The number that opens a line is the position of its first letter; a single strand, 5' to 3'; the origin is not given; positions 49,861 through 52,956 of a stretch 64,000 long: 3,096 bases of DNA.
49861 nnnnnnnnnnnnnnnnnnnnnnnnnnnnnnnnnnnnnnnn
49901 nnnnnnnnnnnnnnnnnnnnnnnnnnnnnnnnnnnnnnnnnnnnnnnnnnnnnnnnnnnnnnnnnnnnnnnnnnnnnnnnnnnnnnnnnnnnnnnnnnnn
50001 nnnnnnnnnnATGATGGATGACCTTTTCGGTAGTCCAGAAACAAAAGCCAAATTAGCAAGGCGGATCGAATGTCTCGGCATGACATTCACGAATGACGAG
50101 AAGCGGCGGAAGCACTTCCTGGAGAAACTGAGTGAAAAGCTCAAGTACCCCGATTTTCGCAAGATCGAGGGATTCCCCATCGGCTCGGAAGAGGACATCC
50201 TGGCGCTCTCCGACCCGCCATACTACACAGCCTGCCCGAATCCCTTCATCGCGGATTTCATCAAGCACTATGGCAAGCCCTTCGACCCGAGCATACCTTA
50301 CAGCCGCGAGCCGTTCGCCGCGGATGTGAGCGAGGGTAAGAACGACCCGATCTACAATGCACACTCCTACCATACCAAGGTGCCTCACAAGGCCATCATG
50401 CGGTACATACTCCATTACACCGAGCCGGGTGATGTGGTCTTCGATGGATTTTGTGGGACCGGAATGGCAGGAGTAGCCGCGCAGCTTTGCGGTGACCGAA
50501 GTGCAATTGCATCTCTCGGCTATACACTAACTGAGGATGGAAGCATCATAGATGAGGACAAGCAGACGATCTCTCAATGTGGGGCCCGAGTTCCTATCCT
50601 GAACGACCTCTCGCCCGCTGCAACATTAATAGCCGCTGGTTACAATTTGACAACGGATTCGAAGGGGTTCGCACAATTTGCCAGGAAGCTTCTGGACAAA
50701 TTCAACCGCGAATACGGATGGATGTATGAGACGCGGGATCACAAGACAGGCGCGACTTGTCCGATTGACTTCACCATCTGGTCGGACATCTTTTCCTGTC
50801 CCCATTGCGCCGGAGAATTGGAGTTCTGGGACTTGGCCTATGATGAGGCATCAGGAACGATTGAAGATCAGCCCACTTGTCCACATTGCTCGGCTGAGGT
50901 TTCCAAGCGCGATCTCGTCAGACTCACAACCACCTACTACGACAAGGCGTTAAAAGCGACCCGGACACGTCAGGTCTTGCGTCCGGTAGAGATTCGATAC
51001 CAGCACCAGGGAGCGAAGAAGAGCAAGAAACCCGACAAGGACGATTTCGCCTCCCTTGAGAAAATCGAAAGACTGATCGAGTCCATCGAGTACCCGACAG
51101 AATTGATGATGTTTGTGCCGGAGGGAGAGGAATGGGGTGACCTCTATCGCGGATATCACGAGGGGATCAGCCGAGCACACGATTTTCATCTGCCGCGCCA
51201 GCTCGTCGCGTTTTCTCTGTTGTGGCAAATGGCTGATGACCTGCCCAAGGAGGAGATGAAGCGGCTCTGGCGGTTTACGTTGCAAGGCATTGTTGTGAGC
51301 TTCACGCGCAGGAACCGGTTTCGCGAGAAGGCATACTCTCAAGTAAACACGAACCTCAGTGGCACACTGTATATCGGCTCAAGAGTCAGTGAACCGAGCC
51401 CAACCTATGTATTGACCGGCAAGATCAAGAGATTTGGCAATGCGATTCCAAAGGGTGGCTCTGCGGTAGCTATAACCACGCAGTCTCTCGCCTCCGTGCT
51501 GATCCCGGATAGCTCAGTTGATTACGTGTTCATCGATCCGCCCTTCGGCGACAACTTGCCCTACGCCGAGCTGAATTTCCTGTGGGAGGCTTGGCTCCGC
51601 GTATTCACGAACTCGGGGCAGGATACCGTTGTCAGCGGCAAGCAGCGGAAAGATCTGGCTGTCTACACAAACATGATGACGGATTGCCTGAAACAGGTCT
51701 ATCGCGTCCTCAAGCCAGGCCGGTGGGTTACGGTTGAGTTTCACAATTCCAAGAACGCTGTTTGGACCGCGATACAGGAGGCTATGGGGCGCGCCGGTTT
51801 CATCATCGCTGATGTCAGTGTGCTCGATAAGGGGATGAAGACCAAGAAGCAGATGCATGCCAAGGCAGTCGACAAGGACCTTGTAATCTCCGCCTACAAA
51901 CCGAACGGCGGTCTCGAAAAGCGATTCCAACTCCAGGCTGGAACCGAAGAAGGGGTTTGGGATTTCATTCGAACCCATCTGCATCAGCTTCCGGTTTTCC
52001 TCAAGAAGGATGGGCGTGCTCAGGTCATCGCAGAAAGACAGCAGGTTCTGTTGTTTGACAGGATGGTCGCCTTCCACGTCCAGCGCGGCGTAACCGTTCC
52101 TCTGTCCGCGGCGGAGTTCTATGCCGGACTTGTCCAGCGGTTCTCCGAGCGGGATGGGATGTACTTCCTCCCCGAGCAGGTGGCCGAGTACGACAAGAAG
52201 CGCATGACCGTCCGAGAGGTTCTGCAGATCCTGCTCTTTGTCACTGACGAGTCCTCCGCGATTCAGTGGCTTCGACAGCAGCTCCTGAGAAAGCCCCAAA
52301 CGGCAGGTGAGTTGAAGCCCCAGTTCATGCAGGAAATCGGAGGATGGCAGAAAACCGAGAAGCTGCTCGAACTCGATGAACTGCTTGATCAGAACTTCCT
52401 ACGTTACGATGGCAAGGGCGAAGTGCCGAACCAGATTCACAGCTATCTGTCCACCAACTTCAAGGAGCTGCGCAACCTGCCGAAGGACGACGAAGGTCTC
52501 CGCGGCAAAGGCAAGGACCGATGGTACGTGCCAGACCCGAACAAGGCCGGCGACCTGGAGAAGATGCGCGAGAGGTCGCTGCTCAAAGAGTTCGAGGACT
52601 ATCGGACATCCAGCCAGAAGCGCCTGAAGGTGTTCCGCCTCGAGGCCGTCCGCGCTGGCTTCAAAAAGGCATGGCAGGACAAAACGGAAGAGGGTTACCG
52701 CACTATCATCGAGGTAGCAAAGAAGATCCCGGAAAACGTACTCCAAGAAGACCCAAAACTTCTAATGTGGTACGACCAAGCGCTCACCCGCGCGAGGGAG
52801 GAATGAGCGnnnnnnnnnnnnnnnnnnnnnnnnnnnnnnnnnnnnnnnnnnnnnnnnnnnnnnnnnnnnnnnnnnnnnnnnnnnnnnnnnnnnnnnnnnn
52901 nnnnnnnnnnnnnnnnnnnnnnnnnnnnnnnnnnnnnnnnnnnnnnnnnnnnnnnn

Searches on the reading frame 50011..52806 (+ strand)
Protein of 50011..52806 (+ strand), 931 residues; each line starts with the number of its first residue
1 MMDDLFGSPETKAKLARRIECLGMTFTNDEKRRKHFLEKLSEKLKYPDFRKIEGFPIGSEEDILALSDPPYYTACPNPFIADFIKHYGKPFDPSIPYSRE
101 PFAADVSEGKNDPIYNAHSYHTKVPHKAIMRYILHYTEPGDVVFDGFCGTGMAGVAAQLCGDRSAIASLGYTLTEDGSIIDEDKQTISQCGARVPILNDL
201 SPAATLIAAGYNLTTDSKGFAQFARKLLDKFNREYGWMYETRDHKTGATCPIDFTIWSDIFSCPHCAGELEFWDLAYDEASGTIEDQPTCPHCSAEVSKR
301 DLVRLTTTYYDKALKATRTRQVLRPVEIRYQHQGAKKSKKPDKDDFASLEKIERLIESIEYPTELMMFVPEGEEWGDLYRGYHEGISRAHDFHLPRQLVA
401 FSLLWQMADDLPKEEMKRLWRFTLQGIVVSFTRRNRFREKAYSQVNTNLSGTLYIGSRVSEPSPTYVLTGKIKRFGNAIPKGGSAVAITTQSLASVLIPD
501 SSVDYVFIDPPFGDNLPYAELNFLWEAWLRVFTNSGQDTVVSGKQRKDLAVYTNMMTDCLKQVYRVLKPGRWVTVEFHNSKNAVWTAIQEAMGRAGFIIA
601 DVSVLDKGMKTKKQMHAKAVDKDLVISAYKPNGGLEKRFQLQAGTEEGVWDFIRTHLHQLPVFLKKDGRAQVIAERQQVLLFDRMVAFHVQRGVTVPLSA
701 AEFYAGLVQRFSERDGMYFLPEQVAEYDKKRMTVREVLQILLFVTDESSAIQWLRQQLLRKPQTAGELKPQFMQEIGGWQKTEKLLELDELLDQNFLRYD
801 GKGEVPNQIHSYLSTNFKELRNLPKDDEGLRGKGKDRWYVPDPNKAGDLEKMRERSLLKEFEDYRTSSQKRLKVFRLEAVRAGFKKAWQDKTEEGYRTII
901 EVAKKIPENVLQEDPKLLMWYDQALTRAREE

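Call 5: search_protein_families(library=pfam, proteins=[window:50011-52806:+], max_evalue=0.01)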
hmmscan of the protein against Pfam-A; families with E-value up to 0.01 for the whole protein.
window:50011-52806:+ (931 aa): 1 family
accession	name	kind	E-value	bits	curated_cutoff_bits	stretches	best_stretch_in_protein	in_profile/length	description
PF01555.25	N6_N4_Mtase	-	2e-13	51.2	26.7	2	112-163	159-205/221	DNA methylase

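Call 6: search_protein_families(library=padloc, proteins=[window:50011-52806:+], max_evalue=0.01)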
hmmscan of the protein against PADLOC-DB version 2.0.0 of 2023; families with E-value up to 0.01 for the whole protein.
window:50011-52806:+ (931 aa): 28 families (the best 25 are shown)
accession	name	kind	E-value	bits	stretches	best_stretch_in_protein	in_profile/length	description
PDLC02541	PglX|PglXI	-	0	1325.9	1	4-930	5-918/919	PglXI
PDLC03346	MTase_II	-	0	1114.7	3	250-930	359-1066/1068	Type II methyltransferase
PDLC03312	MTase_II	-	4.1e-71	238.1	3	388-624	1012-1255/1344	Type II methyltransferase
PDLC03319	MTase_II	-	1.9e-20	71.2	1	495-632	284-423/503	Type II methyltransferase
PDLC03367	MTase_II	-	3.9e-14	49.9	1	503-599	346-444/633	Type II methyltransferase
PDLC03325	MTase_II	-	9.2e-13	45.7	1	487-582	277-367/426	Type II methyltransferase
PDLC03371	MTase_II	-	6.9e-09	33.6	1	119-160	190-231/260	Type II methyltransferase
PDLC03380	MTase_II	-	1.2e-08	32.6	1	496-574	256-336/393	Type II methyltransferase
PDLC03216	MTase_II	-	1.2e-08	32.3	1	120-159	194-233/364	Type II methyltransferase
PDLC03353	MTase_II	-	1.3e-08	32.7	2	498-613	23-123/260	Type II methyltransferase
PDLC03738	oMTase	-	2.3e-08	31.2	1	121-160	205-244/376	orphan methyltransferase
PDLC03299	MTase_II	-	1e-06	26.5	1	120-165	196-241/296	Type II methyltransferase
PDLC03350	MTase_II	-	1.6e-06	25.8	1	498-612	71-164/312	Type II methyltransferase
PDLC03300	MTase_II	-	6.3e-06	23.5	1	119-161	214-256/302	Type II methyltransferase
PDLC03228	MTase_II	-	7.4e-06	24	1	120-164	144-188/227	Type II methyltransferase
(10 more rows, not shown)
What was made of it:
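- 50011..52806 (+): pglXI (type 3 BREX methyltransferase), left border of the variable slot. PADLOC PglXI E=0, 1325.9 bits (call 6).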

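Call 31: search_protein_families(library=ncbifam, proteins=[window:50011-52806:+], max_evalue=0.01)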
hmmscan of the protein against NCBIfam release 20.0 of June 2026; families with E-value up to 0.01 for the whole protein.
window:50011-52806:+ (931 aa): 4 families
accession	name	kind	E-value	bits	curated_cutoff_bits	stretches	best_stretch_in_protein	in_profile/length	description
NF050803.1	DnaMtaseCcrMCaul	equivalog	3.3e-08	32.8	830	1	119-161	185-227/350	adenine-specific DNA-methyltransferase CcrM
NF047912.1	ECs_2282_CxxC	subfamily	0.00015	21.6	37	1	261-314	3-54/60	ECs_2282 family putative zinc-binding protein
NF010253.0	PRK13699.1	subfamily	0.0006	19.5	244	0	120-163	144-187/226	DNA methyltransferase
NF008572.0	PRK11524.1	equivalog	0.00085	18.5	292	0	121-163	196-238/294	adenine-specific DNA-methyltransferase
